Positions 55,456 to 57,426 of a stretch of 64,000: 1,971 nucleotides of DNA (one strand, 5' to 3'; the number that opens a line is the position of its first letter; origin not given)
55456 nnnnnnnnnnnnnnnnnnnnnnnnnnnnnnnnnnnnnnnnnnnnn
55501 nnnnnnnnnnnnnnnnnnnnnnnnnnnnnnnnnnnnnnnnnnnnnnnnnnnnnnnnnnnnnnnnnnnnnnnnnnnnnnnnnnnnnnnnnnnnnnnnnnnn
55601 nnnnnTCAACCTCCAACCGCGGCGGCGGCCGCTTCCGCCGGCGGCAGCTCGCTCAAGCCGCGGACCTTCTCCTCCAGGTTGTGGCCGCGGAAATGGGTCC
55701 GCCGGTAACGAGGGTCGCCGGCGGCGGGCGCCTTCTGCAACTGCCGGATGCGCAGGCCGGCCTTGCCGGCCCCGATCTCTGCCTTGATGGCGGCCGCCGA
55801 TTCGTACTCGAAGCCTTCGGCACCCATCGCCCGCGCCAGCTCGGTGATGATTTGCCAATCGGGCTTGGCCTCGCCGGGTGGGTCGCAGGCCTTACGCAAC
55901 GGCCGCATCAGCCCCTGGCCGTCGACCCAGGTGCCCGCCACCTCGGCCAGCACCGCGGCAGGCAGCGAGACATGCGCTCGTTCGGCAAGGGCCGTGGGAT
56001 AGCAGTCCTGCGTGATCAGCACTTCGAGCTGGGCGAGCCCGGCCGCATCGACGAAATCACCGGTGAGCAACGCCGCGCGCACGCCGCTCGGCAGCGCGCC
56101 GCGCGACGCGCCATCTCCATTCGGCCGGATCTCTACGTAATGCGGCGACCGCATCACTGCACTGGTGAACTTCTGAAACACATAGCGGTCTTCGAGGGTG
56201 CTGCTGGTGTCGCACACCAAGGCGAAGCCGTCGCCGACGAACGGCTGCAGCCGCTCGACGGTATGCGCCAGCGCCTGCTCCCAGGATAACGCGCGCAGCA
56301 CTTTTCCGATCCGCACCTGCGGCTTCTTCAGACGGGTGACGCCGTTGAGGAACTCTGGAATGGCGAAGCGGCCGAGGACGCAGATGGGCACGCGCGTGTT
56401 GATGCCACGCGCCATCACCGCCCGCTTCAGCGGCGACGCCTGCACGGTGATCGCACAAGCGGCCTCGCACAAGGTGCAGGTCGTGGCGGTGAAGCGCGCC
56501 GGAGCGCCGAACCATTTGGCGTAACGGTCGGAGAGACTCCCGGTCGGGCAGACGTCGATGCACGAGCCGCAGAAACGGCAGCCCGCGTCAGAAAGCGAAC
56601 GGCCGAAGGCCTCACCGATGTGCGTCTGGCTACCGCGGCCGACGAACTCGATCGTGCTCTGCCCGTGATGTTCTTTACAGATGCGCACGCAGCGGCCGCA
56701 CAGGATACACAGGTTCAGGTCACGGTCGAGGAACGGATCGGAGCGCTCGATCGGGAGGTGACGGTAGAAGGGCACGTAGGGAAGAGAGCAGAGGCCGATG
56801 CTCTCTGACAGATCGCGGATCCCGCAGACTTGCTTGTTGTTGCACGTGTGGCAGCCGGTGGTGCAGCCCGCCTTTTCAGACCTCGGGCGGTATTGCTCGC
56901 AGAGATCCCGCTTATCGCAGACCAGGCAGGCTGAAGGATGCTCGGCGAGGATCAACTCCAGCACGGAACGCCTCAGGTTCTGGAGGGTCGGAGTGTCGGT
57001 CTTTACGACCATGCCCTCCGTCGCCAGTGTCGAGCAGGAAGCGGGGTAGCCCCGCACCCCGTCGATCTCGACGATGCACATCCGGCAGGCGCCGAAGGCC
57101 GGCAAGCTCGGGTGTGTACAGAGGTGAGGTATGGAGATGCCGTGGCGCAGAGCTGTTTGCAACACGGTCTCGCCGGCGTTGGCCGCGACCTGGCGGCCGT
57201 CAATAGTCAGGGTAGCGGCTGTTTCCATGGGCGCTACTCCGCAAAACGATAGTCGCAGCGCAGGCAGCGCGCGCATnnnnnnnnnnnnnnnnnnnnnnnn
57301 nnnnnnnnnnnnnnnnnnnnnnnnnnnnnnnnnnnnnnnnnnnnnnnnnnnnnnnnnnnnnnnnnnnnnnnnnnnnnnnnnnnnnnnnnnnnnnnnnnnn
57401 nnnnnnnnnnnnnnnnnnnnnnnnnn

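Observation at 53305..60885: Five-gene soluble flavin/Fe-S oxidoreductase cluster: NuoE-like, NuoF-GltD fusion, NuoG-like, then NfnA-NfnB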

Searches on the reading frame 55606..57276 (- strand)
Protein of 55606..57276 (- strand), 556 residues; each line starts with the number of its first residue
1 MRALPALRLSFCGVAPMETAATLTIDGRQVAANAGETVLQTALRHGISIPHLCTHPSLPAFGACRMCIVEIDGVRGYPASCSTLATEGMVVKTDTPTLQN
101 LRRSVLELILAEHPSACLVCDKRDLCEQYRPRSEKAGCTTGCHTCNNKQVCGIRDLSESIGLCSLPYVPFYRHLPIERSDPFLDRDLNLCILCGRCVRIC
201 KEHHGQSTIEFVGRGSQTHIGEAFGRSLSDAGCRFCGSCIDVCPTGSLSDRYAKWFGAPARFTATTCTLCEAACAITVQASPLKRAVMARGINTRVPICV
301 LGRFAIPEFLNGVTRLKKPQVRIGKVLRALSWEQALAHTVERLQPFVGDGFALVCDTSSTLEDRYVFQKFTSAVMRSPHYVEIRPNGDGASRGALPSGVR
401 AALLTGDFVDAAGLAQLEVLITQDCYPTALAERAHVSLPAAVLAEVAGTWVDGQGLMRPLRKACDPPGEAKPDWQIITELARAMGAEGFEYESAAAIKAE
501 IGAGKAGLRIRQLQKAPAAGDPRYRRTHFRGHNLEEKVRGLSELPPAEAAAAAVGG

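Call 4: search_protein_families(library=pfam, proteins=[window:55606-57276:-], max_evalue=0.01)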
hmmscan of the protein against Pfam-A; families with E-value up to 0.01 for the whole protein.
window:55606-57276:- (556 aa): 10 families
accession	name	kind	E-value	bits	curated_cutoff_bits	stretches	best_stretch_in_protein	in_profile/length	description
PF13510.11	Fer2_4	-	1.2e-21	77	22.8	1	21-95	4-81/82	2Fe-2S iron-sulfur cluster binding domain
PF00384.28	Molybdopterin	-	2.7e-18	66.6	24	1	413-482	282-352/353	Molybdopterin oxidoreductase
PF22117.2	Fer4_Nqo3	-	5.5e-12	46.1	27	1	181-248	2-66/67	NADH-quinone oxidoreductase subunit 3, ferredoxin-like domain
PF12838.12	Fer4_7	-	1.5e-07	32.2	27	1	190-246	2-51/52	4Fe-4S dicluster domain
PF10588.14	NADH-G_4Fe-4S_3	-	2.5e-07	30.5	27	1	102-127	1-26/40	NADH-ubiquinone oxidoreductase-G iron-sulfur binding region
PF13187.11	Fer4_9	-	6.1e-05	23.4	27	1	190-246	2-50/52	4Fe-4S dicluster domain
PF14697.11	Fer4_21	-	6.4e-05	23.5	35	1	188-245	6-53/59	4Fe-4S dicluster domain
PF00037.32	Fer4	-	0.0001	22.4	21.1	2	233-248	8-23/24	4Fe-4S binding domain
PF13237.11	Fer4_10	-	0.00013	22.2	25.5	1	230-274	6-48/53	4Fe-4S dicluster domain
PF12837.12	Fer4_6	-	0.00039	20.7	25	1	185-202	4-21/24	4Fe-4S binding domain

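Call 5: search_protein_families(library=ncbifam, proteins=[window:55606-57276:-], max_evalue=0.001)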
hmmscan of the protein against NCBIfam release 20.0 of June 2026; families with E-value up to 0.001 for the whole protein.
window:55606-57276:- (556 aa): 22 families
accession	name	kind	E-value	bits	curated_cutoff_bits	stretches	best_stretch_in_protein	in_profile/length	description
TIGR01973.1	NuoG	equivalog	3.6e-68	230.8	470.05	3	23-127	1-105/606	NADH-quinone oxidoreductase subunit NuoG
NF040763.1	FeFe_hydrog_A6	exception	1.5e-53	182.1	765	2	22-127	2-107/571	NADH-dependent [FeFe] hydrogenase, group A6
NF005895.0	PRK07860.1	equivalog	3.6e-52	177.4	802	3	17-126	14-125/811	NADH-quinone oxidoreductase subunit G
NF005745.0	PRK07569.1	equivalog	7.4e-49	166.2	333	2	20-127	3-110/238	bidirectional hydrogenase complex protein HoxU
NF006305.0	PRK08493.1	equivalog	7e-34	117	591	2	22-127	3-106/819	NADH-quinone oxidoreductase subunit G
TIGR01591.1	Fdh-alpha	equivalog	1.9e-33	115.5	666.25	2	412-501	406-494/672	formate dehydrogenase subunit alpha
NF040762.1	Hydr_FeFe_Clost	exception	2.1e-32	112.5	900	2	22-128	2-108/572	ferredoxin hydrogenase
NF009454.0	PRK12814.1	equivalog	2.6e-26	92.2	916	1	21-118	4-101/657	putative NADPH-dependent glutamate synthase small subunit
NF047855.1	AssmNtatRedNasC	equivalog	1.7e-14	53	1100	1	408-502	429-523/708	assimilatory nitrate reductase catalytic subunit NasC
TIGR02693.1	arsenite_ox_L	equivalog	8.7e-14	50.4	359.05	1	419-485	508-574/806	arsenate reductase (azurin) large subunit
TIGR02512.1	FeFe_hydrog_A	subfamily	1.3e-11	44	405.95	1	184-252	3-71/375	[FeFe] hydrogenase, group A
NF041323.1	Nitr_red_NasA_Halo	equivalog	1.6e-09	36.9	1000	1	419-497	405-485/673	assimilatory nitrate reductase NasA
NF010055.0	PRK13532.1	equivalog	1.4e-07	30.2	904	1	419-485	506-572/830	nitrate reductase catalytic subunit NapA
NF012032.0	PRK15488.1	equivalog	1.4e-07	29.9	694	0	236-344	17-131/759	thiosulfate reductase PhsA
TIGR01706.1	NAPA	equivalog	1.2e-06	27.1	930.55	1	419-483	506-570/830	periplasmic nitrate reductase subunit alpha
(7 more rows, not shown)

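Call 31: search_solved_structures(query=window:55606-57276:-, max_evalue=1e-10, show_alignments=3)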
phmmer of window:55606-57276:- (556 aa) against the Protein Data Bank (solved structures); distinct sequences matched with E-value up to 1e-10: 75 (the best 60 are shown).
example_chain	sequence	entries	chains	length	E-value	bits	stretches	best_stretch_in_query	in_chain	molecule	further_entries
9wxb_B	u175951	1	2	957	8.7e-65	222.6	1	20-375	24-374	Formate dehydrogenase alpha subunit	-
6tg9_A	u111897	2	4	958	7.9e-64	219.4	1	21-375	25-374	Formate dehydrogenase subunit alpha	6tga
9bov_A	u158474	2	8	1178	2.9e-51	177.9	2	171-369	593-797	Molybdopterin oxidoreductase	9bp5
8oh5_C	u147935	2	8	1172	1e-47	166.2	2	179-375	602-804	Formate dehydrogenase-O, major subunit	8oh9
7t2r_A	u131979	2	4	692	9.4e-42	146.6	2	166-340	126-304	NiFe hydrogenase subunit A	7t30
9gzq_A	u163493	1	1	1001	4.3e-41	144.4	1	19-251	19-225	Probable oxidoreductase YjgC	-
6gcs_A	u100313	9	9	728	7.5e-41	143.6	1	21-133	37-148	75-KDA PROTEIN (NUAM) | Subunit NUAM of NADH:Ubiquinone Oxidoreductase (Complex I) | NADH-ubiquinone oxidoreductase 78 kDa subunit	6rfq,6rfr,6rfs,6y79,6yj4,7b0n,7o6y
7vw6_A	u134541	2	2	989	1.1e-40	143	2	15-117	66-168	Formate dehydrogenase | Tungsten-containing formate dehydrogenase alpha subunit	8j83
7e5z_A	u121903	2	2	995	1.1e-40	143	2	15-117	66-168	Formate dehydrogenase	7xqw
8rqz_C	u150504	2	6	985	1.3e-40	142.8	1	21-251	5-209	Probable oxidoreductase YjgC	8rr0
9iho_G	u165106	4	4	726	2e-39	138.9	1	20-344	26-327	NUAM (75 kDa) subunit of mitochondrial NADH:ubiquinone oxidoreductase (Complex I)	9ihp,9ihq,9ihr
8a6t_A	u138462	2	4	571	2e-39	138.9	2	22-127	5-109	Electron bifurcating hydrogenase subunit HydA1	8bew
7zm7_A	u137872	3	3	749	5.6e-39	137.4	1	9-141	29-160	NADH-ubiquinone oxidoreductase-like protein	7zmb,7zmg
7p5h_A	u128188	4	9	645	3.5e-37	131.5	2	23-128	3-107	Fe-hydrogenase, subunit alpha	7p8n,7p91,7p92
8e9g_G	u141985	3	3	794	1.2e-35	126.4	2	16-127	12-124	NADH-quinone oxidoreductase subunit G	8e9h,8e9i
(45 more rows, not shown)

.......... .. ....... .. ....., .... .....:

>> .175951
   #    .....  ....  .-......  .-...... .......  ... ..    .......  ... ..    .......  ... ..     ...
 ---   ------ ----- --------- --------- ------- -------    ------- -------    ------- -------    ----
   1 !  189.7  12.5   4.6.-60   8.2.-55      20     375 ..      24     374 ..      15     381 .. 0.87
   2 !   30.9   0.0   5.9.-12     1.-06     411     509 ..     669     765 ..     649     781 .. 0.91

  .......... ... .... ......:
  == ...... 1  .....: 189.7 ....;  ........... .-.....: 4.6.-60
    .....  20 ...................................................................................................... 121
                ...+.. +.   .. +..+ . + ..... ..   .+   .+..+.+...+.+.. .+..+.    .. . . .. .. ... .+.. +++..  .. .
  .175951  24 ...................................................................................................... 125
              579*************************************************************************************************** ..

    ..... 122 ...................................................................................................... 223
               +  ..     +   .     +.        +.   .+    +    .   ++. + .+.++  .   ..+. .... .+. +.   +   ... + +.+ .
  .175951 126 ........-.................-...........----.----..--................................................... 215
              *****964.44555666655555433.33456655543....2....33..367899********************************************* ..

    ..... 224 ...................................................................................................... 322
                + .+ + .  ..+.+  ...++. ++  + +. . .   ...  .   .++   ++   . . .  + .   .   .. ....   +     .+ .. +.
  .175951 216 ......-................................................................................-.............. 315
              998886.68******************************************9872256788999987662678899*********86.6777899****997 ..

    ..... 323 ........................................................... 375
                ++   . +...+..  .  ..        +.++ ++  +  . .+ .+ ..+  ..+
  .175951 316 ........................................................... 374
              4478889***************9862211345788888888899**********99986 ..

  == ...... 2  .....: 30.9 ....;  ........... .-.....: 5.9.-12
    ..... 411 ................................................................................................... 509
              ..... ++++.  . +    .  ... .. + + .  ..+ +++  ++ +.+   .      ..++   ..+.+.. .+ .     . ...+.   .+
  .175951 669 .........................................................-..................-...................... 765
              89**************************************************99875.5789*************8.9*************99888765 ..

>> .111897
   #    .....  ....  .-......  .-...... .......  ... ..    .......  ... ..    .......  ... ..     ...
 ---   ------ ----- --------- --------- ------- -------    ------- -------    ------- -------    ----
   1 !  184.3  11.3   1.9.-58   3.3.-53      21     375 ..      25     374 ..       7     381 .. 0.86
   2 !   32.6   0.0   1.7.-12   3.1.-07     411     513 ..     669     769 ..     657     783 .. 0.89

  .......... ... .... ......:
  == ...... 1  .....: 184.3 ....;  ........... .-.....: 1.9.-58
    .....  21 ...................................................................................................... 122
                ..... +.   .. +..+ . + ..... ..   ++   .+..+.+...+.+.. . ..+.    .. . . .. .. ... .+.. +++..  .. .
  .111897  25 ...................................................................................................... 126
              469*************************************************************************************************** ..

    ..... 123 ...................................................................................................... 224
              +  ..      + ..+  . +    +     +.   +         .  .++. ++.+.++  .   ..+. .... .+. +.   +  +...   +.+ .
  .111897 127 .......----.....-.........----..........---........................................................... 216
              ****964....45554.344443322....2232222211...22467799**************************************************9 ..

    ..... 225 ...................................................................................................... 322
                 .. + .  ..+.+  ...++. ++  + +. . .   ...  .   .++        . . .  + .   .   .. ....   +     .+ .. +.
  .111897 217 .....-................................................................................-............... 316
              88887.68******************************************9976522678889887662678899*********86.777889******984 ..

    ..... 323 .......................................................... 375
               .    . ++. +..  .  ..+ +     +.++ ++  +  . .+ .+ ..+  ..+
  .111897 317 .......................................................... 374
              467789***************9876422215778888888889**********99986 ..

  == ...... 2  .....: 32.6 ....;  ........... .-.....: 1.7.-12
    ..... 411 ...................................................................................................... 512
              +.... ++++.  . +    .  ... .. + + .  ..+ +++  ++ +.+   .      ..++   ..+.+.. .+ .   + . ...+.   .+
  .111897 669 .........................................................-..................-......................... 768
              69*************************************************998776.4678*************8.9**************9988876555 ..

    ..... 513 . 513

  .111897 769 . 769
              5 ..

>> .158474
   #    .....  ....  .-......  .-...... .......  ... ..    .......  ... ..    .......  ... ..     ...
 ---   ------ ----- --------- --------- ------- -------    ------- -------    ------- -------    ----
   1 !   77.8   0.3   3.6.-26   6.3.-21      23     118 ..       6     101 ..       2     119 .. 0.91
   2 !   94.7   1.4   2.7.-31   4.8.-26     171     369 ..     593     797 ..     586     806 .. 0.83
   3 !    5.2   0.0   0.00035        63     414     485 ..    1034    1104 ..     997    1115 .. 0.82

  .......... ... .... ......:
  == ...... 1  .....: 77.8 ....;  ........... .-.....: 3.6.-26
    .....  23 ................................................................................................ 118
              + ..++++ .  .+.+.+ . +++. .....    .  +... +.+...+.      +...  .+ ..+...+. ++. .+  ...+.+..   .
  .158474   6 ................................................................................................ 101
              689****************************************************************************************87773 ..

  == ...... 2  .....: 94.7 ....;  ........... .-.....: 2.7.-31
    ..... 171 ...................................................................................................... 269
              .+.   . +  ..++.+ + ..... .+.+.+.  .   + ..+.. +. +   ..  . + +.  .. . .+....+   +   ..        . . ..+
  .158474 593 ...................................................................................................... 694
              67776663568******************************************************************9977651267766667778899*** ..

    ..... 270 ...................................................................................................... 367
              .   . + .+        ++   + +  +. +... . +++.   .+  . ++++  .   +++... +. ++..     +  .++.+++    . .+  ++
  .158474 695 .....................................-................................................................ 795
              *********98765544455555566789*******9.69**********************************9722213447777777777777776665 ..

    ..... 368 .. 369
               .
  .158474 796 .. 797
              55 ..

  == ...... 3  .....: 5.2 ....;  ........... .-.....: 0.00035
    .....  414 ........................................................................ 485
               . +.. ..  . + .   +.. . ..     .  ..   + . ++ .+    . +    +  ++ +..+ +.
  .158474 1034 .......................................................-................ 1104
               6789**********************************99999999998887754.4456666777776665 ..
